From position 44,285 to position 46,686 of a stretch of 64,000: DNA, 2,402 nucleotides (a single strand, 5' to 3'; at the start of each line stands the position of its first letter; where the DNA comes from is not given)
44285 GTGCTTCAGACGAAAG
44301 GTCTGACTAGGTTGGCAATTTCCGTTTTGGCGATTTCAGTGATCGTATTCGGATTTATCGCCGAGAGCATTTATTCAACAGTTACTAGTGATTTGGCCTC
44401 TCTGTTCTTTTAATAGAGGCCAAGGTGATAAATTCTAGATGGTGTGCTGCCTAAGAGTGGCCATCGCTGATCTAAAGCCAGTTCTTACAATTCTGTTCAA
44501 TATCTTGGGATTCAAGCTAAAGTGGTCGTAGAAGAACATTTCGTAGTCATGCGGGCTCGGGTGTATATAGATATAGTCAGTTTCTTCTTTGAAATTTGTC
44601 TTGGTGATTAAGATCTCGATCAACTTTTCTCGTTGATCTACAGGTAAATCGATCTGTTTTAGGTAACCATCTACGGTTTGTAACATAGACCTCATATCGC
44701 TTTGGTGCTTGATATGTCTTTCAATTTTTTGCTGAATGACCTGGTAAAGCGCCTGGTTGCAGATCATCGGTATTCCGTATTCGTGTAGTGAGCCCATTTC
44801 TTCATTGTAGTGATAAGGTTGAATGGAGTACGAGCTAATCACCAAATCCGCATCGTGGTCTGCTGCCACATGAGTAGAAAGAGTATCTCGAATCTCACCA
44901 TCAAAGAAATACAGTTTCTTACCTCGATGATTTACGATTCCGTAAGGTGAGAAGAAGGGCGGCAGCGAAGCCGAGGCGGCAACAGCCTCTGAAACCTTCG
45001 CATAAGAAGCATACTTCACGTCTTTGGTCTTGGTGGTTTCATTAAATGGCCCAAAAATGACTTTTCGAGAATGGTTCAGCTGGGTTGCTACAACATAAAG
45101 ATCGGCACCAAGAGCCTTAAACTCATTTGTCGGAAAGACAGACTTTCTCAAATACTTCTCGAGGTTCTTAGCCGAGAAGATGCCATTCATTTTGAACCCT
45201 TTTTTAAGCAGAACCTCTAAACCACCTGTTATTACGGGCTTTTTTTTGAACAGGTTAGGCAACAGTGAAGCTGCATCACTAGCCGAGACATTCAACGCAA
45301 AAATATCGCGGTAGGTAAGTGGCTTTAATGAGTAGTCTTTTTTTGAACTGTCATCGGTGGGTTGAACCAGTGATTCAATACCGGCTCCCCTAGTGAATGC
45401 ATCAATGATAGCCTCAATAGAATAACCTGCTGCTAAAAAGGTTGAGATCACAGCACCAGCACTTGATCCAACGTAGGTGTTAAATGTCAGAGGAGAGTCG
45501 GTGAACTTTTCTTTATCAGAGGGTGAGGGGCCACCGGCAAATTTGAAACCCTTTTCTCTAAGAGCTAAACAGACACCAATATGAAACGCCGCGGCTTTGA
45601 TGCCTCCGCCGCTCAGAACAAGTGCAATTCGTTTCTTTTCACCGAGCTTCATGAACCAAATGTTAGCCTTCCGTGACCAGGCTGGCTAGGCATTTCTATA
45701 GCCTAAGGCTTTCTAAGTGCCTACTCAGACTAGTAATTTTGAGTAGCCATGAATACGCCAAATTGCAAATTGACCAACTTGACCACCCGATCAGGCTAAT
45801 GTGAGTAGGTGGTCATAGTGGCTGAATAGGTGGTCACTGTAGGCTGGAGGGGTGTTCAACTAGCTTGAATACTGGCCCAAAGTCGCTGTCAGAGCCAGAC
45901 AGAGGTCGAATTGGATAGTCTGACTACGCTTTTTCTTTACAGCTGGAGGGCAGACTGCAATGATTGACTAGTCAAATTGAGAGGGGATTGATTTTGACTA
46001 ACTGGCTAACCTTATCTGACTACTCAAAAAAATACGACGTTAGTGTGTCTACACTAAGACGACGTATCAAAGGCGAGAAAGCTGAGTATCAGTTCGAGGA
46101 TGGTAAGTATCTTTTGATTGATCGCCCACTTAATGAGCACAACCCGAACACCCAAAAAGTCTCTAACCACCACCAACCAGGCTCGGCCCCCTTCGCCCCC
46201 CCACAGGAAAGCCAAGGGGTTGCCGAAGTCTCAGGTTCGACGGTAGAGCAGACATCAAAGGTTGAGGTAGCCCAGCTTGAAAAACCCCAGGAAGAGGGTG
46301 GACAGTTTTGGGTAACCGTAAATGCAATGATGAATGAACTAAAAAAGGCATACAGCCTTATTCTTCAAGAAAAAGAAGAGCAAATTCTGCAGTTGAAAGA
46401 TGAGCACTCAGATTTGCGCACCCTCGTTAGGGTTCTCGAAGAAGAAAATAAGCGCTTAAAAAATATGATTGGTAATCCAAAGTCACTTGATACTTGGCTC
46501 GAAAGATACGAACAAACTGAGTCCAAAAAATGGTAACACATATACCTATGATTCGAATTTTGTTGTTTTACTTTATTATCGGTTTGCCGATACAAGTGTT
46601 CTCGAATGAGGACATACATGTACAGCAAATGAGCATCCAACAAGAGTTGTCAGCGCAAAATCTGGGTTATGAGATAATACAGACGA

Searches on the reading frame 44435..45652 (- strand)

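Call 8: search_protein_families(library=pfam, proteins=[window:44435-45652:-], max_evalue=0.01)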
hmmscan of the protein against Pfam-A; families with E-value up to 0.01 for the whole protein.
window:44435-45652:- (405 aa): 1 family
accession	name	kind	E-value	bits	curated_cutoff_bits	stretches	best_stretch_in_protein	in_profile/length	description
PF01734.28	Patatin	-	3.4e-19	70.2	27.7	1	11-263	1-190/191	Patatin-like phospholipase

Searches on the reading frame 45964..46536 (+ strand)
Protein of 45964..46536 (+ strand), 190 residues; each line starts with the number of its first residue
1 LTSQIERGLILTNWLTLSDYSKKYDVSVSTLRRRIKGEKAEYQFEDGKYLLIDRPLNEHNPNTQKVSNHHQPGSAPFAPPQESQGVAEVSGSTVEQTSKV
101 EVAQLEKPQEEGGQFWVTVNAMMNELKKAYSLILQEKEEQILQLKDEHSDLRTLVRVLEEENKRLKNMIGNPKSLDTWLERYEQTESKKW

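Call 8: search_protein_families(library=pfam, proteins=[window:45964-46536:+], max_evalue=0.01)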
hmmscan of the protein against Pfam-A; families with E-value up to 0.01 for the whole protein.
window:45964-46536:+ (190 aa): 0 families

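Call 31: search_protein_families(library=pfam, proteins=[window:45964-46536:+], max_evalue=1)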
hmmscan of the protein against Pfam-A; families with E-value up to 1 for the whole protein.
window:45964-46536:+ (190 aa): 9 families
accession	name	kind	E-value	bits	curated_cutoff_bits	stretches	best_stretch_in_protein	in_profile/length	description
PF25566.1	RIMB1_N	-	0.025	14.9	28.5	1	127-168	32-70/129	RIMB1-like, N-terminal domain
PF24151.2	ArlX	-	0.035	14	28.7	1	65-164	29-125/229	ArlX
PF05225.22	HTH_psq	-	0.06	13.5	20.4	1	21-37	23-39/45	helix-turn-helix, Psq domain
PF10046.14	BLOC1_2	-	0.061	14.1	33.4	1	118-168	45-94/96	Biogenesis of lysosome-related organelles complex-1 subunit 2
PF08614.16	ATG16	-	0.068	13.8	33.7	1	92-169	77-153/200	Autophagy protein 16 (ATG16)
PF13518.12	HTH_28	-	0.12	13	25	0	16-39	14-37/52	Helix-turn-helix domain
PF19414.4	Astro_p19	-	0.15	11.9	27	1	126-173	97-148/174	Astrovirus p19 protein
PF23050.1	KH_N4BP1_1st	-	0.18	12.4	27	1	77-129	3-56/65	N4BP1, first type I KH-domain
PF17078.10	SHE3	-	0.19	11.9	30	1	101-177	29-104/228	SWI5-dependent HO expression protein 3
